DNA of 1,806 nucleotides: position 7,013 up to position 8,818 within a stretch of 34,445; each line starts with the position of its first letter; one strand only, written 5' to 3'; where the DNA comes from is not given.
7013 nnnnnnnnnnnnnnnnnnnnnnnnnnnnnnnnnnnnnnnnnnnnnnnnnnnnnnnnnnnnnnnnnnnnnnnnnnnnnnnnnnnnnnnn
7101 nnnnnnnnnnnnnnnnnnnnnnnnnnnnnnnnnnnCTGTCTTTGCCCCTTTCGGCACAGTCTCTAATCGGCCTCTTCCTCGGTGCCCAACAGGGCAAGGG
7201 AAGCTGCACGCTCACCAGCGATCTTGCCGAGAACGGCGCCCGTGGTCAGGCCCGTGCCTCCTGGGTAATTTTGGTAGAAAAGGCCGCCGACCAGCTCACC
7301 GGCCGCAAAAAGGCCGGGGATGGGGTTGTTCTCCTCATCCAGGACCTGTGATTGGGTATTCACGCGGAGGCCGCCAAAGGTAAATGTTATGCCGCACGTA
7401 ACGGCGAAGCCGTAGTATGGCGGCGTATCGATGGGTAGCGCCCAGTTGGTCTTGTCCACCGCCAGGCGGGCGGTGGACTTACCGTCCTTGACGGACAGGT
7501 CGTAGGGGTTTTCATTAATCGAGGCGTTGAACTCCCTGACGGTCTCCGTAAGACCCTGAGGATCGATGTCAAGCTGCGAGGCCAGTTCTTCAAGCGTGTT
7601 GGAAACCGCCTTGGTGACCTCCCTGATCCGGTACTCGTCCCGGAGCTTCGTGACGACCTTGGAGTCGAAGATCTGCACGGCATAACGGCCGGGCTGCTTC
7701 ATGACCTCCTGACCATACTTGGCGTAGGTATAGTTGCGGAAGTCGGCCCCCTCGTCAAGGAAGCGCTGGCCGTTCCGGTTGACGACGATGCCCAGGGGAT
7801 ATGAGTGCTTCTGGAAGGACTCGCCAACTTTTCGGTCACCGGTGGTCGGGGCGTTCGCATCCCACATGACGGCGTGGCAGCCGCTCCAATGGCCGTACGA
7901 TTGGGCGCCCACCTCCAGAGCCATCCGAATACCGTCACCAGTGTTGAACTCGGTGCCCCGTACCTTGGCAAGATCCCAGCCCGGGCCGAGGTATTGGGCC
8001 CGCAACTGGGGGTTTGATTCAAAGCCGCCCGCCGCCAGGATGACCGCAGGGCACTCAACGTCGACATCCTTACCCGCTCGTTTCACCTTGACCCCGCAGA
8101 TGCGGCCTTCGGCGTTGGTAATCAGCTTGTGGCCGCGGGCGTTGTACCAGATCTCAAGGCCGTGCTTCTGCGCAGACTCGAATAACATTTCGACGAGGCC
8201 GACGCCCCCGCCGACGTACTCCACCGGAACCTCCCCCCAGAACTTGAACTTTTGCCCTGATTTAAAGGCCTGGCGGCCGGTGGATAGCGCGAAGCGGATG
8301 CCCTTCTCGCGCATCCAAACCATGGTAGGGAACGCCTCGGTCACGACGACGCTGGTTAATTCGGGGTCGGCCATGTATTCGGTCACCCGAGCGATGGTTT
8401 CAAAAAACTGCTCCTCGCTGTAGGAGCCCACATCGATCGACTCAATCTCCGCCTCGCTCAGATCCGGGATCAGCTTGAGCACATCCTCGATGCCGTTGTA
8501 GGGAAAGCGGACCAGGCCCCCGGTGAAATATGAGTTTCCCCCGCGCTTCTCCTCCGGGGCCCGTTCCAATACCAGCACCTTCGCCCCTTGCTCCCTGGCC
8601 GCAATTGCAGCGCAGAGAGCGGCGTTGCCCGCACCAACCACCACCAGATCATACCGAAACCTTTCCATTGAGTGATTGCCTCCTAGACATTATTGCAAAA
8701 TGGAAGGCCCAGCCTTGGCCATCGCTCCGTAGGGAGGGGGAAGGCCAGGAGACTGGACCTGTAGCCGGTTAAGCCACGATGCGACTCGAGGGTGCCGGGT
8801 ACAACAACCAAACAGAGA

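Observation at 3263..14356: Tricarboxylate-type operon that couples a TcuA-like flavoprotein to EtfAB and a NarI/HdrD-fusion membrane Fe-S oxidoreductase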

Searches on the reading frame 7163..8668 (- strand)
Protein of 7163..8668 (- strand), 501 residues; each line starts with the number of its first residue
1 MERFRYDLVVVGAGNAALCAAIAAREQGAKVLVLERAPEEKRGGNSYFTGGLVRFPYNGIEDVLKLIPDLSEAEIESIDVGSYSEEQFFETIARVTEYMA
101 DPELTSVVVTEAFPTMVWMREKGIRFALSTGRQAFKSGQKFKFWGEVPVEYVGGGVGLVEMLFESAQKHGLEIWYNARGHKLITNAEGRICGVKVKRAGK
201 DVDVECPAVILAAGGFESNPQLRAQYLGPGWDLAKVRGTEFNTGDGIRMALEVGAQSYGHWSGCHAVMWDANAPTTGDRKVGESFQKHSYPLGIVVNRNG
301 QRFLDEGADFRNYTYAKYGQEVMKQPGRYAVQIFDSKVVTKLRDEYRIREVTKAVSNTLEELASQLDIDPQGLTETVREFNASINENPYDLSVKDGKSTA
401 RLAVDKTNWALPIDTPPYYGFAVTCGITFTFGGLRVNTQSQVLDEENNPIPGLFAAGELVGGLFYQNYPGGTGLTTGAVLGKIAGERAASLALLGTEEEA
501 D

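Call 4: search_protein_families(library=pfam, proteins=[window:7163-8668:-])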
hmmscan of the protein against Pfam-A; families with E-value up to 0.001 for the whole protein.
window:7163-8668:- (501 aa): 7 families
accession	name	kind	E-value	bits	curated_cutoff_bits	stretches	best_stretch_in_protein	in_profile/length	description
PF00890.30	FAD_binding_2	-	1.5e-48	166.5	20.4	1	7-471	1-410/414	FAD binding domain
PF03486.20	HI0933_like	-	1.8e-11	44.4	50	2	158-481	111-238/244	HI0933-like protein Rossmann domain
PF01266.30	DAO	-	5.1e-10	39.9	27.9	1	7-222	1-209/353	FAD dependent oxidoreductase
PF12831.13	FAD_oxidored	-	9.5e-10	38.8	27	1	7-210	1-141/416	FAD dependent oxidoreductase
PF07992.20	Pyr_redox_2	-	2e-06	27.9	26.1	1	6-39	1-31/291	Pyridine nucleotide-disulphide oxidoreductase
PF00070.33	Pyr_redox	-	3.5e-06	27.9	22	0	8-39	2-33/82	Pyridine nucleotide-disulphide oxidoreductase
PF13450.12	NAD_binding_8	-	3.7e-05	24.4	21.9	1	10-39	1-30/68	NAD(P)-binding Rossmann-like domain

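Call 5: search_protein_families(library=ncbifam, proteins=[window:7163-8668:-])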
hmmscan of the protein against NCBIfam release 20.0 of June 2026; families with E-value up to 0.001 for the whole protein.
window:7163-8668:- (501 aa): 57 families (the best 25 are shown)
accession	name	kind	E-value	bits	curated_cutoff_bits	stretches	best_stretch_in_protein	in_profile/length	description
NF006130.0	PRK08274.1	equivalog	3.7e-175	583.2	369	1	5-492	5-462/467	FAD-dependent tricarballylate dehydrogenase TcuA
TIGR02485.1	CobZ_N-term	equivalog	1.7e-82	277.5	372.55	1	7-491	3-434/437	FAD-dependent tricarballylate dehydrogenase TcuA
TIGR01813.1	flavo_cyto_c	subfamily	6.5e-58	196.5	285.45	1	7-486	1-444/444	flavocytochrome c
NF004789.0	PRK06134.1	subfamily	8.3e-51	173.2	747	2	152-493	213-572/581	FAD-dependent oxidoreductase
NF009478.0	PRK12844.1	equivalog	1.2e-50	172.4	789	2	149-490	203-550/559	3-ketosteroid-delta-1-dehydrogenase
NF005064.0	PRK06481.1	equivalog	7.2e-50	170.1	542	1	5-491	61-502/506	flavocytochrome c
NF005510.0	PRK07121.1-3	subfamily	3.3e-46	158.1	481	2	152-490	176-488/492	FAD-binding protein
NF053717.1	VnlPnlRedVprA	equivalog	1.2e-45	156.2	600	1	4-471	5-462/481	vinyl phenol reductase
NF005511.0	PRK07121.1-4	equivalog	1.4e-43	149.2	466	2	198-491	259-542/553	FAD-binding protein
NF005882.1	PRK07843.1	equivalog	7.1e-41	140.2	788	2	150-478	196-535/547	3-oxosteroid 1-dehydrogenase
NF009476.0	PRK12839.1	equivalog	9.6e-41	139.6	940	2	155-490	213-566/572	FAD-dependent oxidoreductase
NF053676.1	4oxCHCAChcC1Cy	equivalog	2.1e-40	138.6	1000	2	152-480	183-516/528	4-oxocyclohexanecarboxylate 2-dehydrogenase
NF009473.0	PRK12835.1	subfamily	2.1e-39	135.4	837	3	155-318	212-371/585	FAD-binding protein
NF009477.0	PRK12843.1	equivalog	2.5e-39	135.2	758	2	155-478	220-556/578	FAD-dependent oxidoreductase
NF053677.1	Desat2ChcC2Cyan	equivalog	6.4e-39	133.7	900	2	155-490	202-553/558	4-oxocyclohex-2-ene-1-carboxylate 5-dehydrogenase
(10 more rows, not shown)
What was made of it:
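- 7163..8668 (-): TcuA-like FAD dehydrogenase/reductase (FAD_binding_2 family). A member of an ETF-linked clade, not genuine TcuA. NF006130 583 bits, but TIGR02485 277 bits against a cut-off of 372 (call 5).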

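Call 6: search_solved_structures(query=window:7163-8668:-, max_evalue=1e-10)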
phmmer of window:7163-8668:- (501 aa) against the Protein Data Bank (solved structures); distinct sequences matched with E-value up to 1e-10: 26.
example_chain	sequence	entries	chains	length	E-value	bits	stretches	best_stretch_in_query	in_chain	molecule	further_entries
1qo8_A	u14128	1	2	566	6.2e-37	130.8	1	8-493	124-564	FLAVOCYTOCHROME C3 FUMARATE REDUCTASE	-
1d4c_A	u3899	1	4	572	7.1e-37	130.6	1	6-492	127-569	FLAVOCYTOCHROME C FUMARATE REDUCTASE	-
1d4d_A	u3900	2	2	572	7.4e-37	130.5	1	6-492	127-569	FLAVOCYTOCHROME C FUMARATE REDUCTASE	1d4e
7p18_A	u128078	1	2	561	2e-36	129.1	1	168-479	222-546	3-oxosteroid 1-dehydrogenase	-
1jrz_A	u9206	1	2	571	1.9e-34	122.6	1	6-490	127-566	FLAVOCYTOCHROME C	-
6t85_A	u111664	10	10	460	5.1e-34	121.1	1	4-489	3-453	Urocanate reductase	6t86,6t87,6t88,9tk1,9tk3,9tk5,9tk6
1ksu_A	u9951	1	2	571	7e-34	120.7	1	6-490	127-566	flavocytochrome c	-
1m64_A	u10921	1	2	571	1.9e-33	119.3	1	6-490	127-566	flavocytochrome c3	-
1e39_A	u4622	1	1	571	2e-33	119.2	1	6-490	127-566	FUMARATE REDUCTASE FLAVOPROTEIN SUBUNIT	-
2b7s_A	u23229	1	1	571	2e-33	119.2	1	6-490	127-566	Fumarate reductase flavoprotein subunit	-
1p2h_A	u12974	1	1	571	2e-33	119.2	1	6-490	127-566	flavocytochrome c3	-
1p2e_A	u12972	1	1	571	2e-33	119.2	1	6-490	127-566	flavocytochrome c3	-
1qjd_A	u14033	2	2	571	2e-33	119.2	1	6-490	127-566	FLAVOCYTOCHROME C3 | Fumarate reductase flavoprotein subunit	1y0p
1jry_A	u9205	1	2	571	2e-33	119.1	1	6-490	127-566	FLAVOCYTOCHROME C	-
1lj1_A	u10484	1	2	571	2.1e-33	119.1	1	6-490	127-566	flavocytochrome c3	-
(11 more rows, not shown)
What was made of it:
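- The nearest solved relatives of the flavoprotein are reductases: flavocytochrome c fumarate reductases and urocanate reductase (call 6).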

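Call 9: find_homologous_proteins(query=window:7163-8668:-, max_evalue=1e-20)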
Query window:7163-8668:- (501 aa): 8000 proteins with E <= 1e-20 among 8000 candidates; the best 120 are listed.
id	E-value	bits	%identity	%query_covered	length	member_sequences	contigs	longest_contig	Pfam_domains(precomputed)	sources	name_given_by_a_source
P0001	0.0e+0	1143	100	100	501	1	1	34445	PF01266.31,PF00890.31,PF07992.21,PF00070.34,PF03486.21,PF12831.14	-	-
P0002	1.2e-293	993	85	100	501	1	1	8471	PF01266.31,PF00890.31,PF03486.21,PF12831.14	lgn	-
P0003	8.1e-274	927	81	98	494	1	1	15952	PF01266.31,PF13450.13,PF00890.31,PF07992.21,PF00070.34,PF03486.21,PF12831.14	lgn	-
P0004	4.1e-258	875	75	97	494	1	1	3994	PF01266.31,PF00890.31,PF07992.21,PF03486.21,PF12831.14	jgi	jgi:tricarballylate dehydrogenase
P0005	2.5e-249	846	73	98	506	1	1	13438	PF01266.31,PF00890.31,PF07992.21,PF00070.34,PF03486.21,PF12831.14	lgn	-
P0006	5.3e-243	825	72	97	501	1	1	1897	PF01266.31,PF00890.31,PF07992.21,PF00070.34,PF03486.21,PF12831.14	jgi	jgi:tricarballylate dehydrogenase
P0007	1.5e-241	821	72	96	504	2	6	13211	PF01266.31,PF00890.31,PF07992.21,PF00070.34,PF03486.21,PF12831.14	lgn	-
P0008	9.7e-236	801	69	98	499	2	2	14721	PF01266.31,PF00890.31,PF00070.34,PF03486.21,PF12831.14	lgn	-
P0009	1.8e-232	791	67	97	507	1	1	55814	PF01266.31,PF00890.31,PF07992.21,PF00070.34,PF03486.21,PF12831.14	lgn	-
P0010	8.3e-230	782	65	99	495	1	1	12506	PF01266.31,PF00890.31,PF07992.21,PF03486.21,PF12831.14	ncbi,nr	ncbi:MAG: FAD-dependent tricarballylate dehydrogenase TcuA [Chloroflexi bacterium]|nr:FAD-dependent 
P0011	1.2e-227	775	66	98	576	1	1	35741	PF01266.31,PF00890.31,PF03486.21,PF01494.26,PF12831.14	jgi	jgi:tricarballylate dehydrogenase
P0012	4.0e-226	770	65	99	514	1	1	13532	PF01266.31,PF13450.13,PF00890.31,PF03486.21,PF01134.29,PF12831.14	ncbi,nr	ncbi:MAG TPA: FAD-dependent tricarballylate dehydrogenase TcuA [Candidatus Limnocylindrales bacteriu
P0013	2.6e-225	767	66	98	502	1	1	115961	PF01266.31,PF00890.31,PF03486.21,PF12831.14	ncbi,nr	ncbi:MAG: FAD-dependent tricarballylate dehydrogenase TcuA [Gemmatimonadetes bacterium]|nr:FAD-depen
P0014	1.9e-224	764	64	98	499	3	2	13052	PF01266.31,PF00890.31,PF03486.21,PF12831.14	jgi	jgi:tricarballylate dehydrogenase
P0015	6.6e-224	762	66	97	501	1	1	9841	PF01266.31,PF00890.31,PF03486.21,PF12831.14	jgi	jgi:tricarballylate dehydrogenase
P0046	7.0e-208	710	63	97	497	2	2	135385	PF01266.31,PF00890.31,PF07992.21,PF03486.21,PF12831.14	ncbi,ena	ncbi:MAG TPA: FAD-dependent tricarballylate dehydrogenase TcuA [Limnochordales bacterium]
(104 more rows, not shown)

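Call 10: find_encoding_contigs(protein=P0003, flank=10000, max_places=2)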
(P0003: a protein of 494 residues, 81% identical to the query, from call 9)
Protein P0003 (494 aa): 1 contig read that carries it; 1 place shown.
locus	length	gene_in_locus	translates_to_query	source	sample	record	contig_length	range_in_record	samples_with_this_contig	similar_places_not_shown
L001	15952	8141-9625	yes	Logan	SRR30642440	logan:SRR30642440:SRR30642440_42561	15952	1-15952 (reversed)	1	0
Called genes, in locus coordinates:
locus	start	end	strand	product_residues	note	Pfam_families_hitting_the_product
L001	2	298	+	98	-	?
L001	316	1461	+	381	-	PF00465:Fe-ADH, PF13685:Fe-ADH_2, PF25137:ADH_Fe_C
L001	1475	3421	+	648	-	PF00724:Oxidored_FMN, PF00890:FAD_binding_2 (weak), PF01266:DAO (weak), PF07992:Pyr_redox_2, PF12831:FAD_oxidored, PF13450:NAD_binding_8 (weak), PF13738:Pyr_redox_3 (weak), PF00070:Pyr_redox, +4 more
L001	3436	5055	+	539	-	PF00890:FAD_binding_2, PF01266:DAO (faint), PF03486:HI0933_like (faint), PF07992:Pyr_redox_2 (faint), PF12831:FAD_oxidored (weak), PF02910:Succ_DH_flav_C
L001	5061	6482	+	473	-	PF00171:Aldedh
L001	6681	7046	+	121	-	PF12986:DUF3870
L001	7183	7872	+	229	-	PF04303:PrpF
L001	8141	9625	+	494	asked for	PF00070:Pyr_redox (faint), PF00890:FAD_binding_2, PF01266:DAO, PF03486:HI0933_like (faint), PF07992:Pyr_redox_2 (faint), PF12831:FAD_oxidored, PF13450:NAD_binding_8 (faint)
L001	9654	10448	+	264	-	PF01012:ETF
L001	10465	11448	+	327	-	PF01012:ETF, PF00766:ETF_alpha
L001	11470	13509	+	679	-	PF02665:Nitrate_red_gam (faint), PF12838:Fer4_7 (faint), PF00037:Fer4 (faint), PF12797:Fer4_2 (weak), PF13183:Fer4_8, PF13187:Fer4_9, PF13237:Fer4_10, PF02754:CCG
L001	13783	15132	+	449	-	PF05977:MFS_3, PF07690:MFS_1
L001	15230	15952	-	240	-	?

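Call 11: find_encoding_contigs(protein=P0009, flank=10000, max_places=2)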
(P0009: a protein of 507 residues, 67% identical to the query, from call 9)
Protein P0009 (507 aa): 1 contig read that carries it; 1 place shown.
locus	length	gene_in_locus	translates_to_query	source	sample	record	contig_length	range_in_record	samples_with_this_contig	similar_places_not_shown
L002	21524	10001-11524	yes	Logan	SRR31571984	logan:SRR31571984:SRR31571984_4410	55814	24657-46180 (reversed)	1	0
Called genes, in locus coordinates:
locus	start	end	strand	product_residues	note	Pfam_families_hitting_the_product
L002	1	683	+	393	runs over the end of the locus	PF04389:Peptidase_M28, PF01546:Peptidase_M20, PF07687:M20_dimer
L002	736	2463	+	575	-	PF00890:FAD_binding_2, PF07992:Pyr_redox_2 (faint), PF02910:Succ_DH_flav_C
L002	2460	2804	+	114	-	PF13085:Fer2_3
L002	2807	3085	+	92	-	-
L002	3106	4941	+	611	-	PF02730:AFOR_N, PF01314:AFOR_C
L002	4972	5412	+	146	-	PF12903:DUF3830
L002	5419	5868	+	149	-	PF12903:DUF3830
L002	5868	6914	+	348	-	PF02615:Ldh_2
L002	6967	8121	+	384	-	PF04389:Peptidase_M28 (weak), PF01546:Peptidase_M20, PF07687:M20_dimer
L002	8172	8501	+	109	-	PF12986:DUF3870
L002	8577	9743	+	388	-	PF07690:MFS_1, PF12832:MFS_1_like, PF07690:MFS_1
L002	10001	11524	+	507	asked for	PF00070:Pyr_redox (faint), PF00890:FAD_binding_2, PF01266:DAO, PF03486:HI0933_like (faint), PF07992:Pyr_redox_2 (faint), PF12831:FAD_oxidored (weak)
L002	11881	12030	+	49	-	-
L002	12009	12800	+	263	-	PF01012:ETF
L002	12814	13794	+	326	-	PF01012:ETF, PF00766:ETF_alpha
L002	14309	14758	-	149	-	PF00005:ABC_tran (weak), PF13304:AAA_21 (weak)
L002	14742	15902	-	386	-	PF14306:PUA_2, PF01747:ATP-sulfurylase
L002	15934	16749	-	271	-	PF01925:TauE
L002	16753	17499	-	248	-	PF01507:PAPS_reduct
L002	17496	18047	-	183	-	PF01583:APS_kinase, PF13671:AAA_33 (faint)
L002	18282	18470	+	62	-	PF10055:DUF2292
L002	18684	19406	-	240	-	PF20730:YetF_N, PF04239:DUF421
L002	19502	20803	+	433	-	PF00676:E1_dh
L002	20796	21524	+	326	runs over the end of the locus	PF02779:Transket_pyr, PF02780:Transketolase_C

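Call 12: find_encoding_contigs(protein=P0046, flank=10000, max_places=2)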
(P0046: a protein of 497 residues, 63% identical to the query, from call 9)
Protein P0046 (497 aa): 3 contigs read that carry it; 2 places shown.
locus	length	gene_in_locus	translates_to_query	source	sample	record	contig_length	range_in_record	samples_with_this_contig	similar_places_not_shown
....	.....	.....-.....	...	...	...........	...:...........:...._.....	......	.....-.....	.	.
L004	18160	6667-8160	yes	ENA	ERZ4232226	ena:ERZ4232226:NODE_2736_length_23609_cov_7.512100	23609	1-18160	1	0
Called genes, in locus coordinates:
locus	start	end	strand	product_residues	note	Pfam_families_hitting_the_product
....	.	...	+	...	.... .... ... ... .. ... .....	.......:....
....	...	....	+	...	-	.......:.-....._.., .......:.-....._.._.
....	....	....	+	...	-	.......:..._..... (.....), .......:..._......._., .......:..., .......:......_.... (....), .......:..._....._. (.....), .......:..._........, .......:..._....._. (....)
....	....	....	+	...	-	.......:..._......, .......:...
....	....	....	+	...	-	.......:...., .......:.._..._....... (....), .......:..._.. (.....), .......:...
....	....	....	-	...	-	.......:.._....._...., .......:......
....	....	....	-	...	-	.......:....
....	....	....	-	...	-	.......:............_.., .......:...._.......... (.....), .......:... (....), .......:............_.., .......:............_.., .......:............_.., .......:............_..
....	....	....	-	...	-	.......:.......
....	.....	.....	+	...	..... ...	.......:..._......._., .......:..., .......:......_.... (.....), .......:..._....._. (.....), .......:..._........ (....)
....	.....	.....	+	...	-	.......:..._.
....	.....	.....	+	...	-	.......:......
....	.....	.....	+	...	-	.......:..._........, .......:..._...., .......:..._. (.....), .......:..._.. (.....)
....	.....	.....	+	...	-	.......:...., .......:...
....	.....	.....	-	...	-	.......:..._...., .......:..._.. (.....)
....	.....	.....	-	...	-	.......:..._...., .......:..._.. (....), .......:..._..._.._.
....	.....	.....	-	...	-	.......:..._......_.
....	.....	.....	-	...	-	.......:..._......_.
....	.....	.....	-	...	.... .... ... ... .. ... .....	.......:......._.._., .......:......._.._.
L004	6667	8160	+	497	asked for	PF00890:FAD_binding_2, PF01266:DAO, PF03486:HI0933_like (faint), PF07992:Pyr_redox_2 (faint), PF12831:FAD_oxidored (weak)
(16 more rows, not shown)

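Call 19: find_related_loci(query=A1, collection=genome_contigs, flank=10000)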
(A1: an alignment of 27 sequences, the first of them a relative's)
Query A1 (501 aa) in genome_contigs; peptide patterns used: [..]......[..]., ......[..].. (x = any residue, [..] = any of these).
599 stretches matched a pattern (row limit reached: there are more); 599 encode a relative of the query (tblastn E <= 1e-3); the best 80 are kept; 80 distinct loci.
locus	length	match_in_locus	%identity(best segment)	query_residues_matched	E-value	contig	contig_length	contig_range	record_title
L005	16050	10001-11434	65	6-483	0e+0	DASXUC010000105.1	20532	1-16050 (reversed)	MAG TPA_asm: bacterium isolate SMAG_U4708 k141_2621954, whole genome shotgun sequence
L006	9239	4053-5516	60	5-492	0e+0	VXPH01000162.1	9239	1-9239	MAG: Nitrospinota bacterium isolate SB0662_bin_51 NODE_5718_length_9239_cov_28.005009, whole genome shotgun sequence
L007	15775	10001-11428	62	5-479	0e+0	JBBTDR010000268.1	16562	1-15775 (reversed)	MAG: Nitrospinota bacterium isolate H14-bin062_1 H14_bin062_1_000000000268, whole genome shotgun sequence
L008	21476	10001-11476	59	1-491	0e+0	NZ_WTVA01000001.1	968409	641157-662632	Sneathiella chungangensis strain KCTC 32476 scaffold1, whole genome shotgun sequence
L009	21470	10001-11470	60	1-489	0e+0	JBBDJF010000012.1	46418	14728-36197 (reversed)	MAG: Sneathiella sp. isolate LejiaA_55_11 Lejia_A_1311_length_46418_cov_6, whole genome shotgun sequence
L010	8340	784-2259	58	1-491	0e+0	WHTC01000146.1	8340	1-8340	MAG: Nitriliruptorales bacterium isolate Dino_bin24 k141_54666_length_8340_cov_712.0000, whole genome shotgun sequence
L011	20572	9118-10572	61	5-489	0e+0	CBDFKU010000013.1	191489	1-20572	MAG: Dehalococcoidia bacterium isolate a7bf128d-a2e1-49ec-b4e9-dcd6821f012d genome assembly, contig: contig_13, whole ge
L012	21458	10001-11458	61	6-490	0e+0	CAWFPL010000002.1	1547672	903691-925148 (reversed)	MAG: uncultured proteobacterium isolate MFD01299.bin.1.58 genome assembly, contig: contig_21676, whole genome shotgun se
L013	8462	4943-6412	56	6-495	0e+0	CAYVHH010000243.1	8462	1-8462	MAG TPA_asm: uncultured bacterium isolate binchicken_co279_234 genome assembly, contig: k141_1704255, whole genome shotg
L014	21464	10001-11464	60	7-493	0e+0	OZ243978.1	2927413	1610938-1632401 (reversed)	MAG: Dehalococcoidia bacterium isolate 7f999ff8-d283-48c4-a118-127608cdb325 genome assembly, chromosome: 1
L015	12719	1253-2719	59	5-493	0e+0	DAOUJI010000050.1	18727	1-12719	MAG TPA_asm: Dehalococcoidia bacterium isolate S32_258 k113_4409319, whole genome shotgun sequence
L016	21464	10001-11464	60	6-492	0e+0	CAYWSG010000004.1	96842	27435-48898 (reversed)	MAG TPA_asm: uncultured Enterobacteriaceae bacterium isolate binchicken_co350_167 genome assembly, contig: NODE_314_leng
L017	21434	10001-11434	58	6-483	0e+0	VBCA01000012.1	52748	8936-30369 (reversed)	MAG: Betaproteobacteria bacterium isolate BP_5 14_0919_02_20cm_scaffold_48, whole genome shotgun sequence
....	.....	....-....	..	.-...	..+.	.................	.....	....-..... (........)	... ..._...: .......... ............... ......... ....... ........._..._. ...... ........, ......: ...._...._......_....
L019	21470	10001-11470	58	5-493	0e+0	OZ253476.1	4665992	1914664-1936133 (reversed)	MAG: Dehalococcoidia bacterium isolate f6f1a14d-75c1-44c4-996a-bd844335e16e genome assembly, chromosome: 1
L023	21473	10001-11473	60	1-492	0e+0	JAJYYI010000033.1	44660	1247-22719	MAG: Deltaproteobacteria bacterium isolate FK3.bin99 NODE_1522_length_44660_cov_1.471740, whole genome shotgun sequence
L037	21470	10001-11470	57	1-489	0e+0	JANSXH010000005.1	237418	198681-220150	MAG: Proteobacteria bacterium isolate bin.20 k141_757325_length_237418_cov_13.9988, whole genome shotgun sequence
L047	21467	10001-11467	57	6-493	0e+0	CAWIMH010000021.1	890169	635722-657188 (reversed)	MAG: uncultured proteobacterium isolate MFD05377.bin.1.214 genome assembly, contig: contig_51900, whole genome shotgun s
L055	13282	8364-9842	59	2-493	0e+0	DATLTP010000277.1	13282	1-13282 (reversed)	MAG TPA_asm: Bacillota bacterium isolate SMAG_U13959 k141_609849, whole genome shotgun sequence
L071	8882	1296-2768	59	6-495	0e+0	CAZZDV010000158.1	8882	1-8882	MAG TPA_asm: uncultured Bordetella sp. isolate SRP128246_co1_109 genome assembly, contig: NODE_20537_length_8882_cov_15.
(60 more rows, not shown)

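Call 21: find_related_loci(query=window:7163-8668:-, collection=metagenome_contigs, flank=10000)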
Query window:7163-8668:- (501 aa) in metagenome_contigs; peptide patterns used: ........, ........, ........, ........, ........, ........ (x = any residue, [..] = any of these).
135 stretches matched a pattern; 92 encode a relative of the query (tblastn E <= 1e-3); the best 80 are kept; 80 distinct loci.
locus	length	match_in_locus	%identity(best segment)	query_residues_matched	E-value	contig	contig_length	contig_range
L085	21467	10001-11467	58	6-493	0e+0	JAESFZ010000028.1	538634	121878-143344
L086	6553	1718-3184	58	6-493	0e+0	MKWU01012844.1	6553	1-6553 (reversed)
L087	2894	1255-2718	57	7-492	0e+0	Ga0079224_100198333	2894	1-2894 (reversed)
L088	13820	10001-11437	58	6-483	0e+0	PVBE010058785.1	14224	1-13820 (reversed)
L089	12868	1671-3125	59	7-489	0e+0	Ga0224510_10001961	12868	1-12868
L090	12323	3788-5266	57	1-492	0e+0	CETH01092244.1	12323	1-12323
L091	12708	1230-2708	57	1-492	0e+0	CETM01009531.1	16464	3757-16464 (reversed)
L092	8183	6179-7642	58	6-492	0e+0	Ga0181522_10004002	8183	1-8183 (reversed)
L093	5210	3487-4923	58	6-483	0e+0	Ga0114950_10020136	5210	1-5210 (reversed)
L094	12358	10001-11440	58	15-492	0e+0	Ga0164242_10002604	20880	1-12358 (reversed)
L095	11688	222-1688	55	1-489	0e+0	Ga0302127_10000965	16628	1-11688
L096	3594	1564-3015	60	7-489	0e+0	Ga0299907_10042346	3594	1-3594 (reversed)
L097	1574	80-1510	57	8-483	0e+0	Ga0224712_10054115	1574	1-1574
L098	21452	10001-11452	56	6-489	0e+0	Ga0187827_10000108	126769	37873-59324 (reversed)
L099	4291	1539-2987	57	6-488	0e+0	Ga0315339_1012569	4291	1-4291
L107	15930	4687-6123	56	15-491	2e-179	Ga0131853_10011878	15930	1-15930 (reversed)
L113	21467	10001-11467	58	6-493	3e-179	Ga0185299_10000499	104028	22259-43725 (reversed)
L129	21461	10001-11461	51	7-492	3e-166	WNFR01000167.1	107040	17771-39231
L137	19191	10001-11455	55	8-489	9e-159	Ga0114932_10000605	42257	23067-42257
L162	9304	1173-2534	35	6-489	5e-74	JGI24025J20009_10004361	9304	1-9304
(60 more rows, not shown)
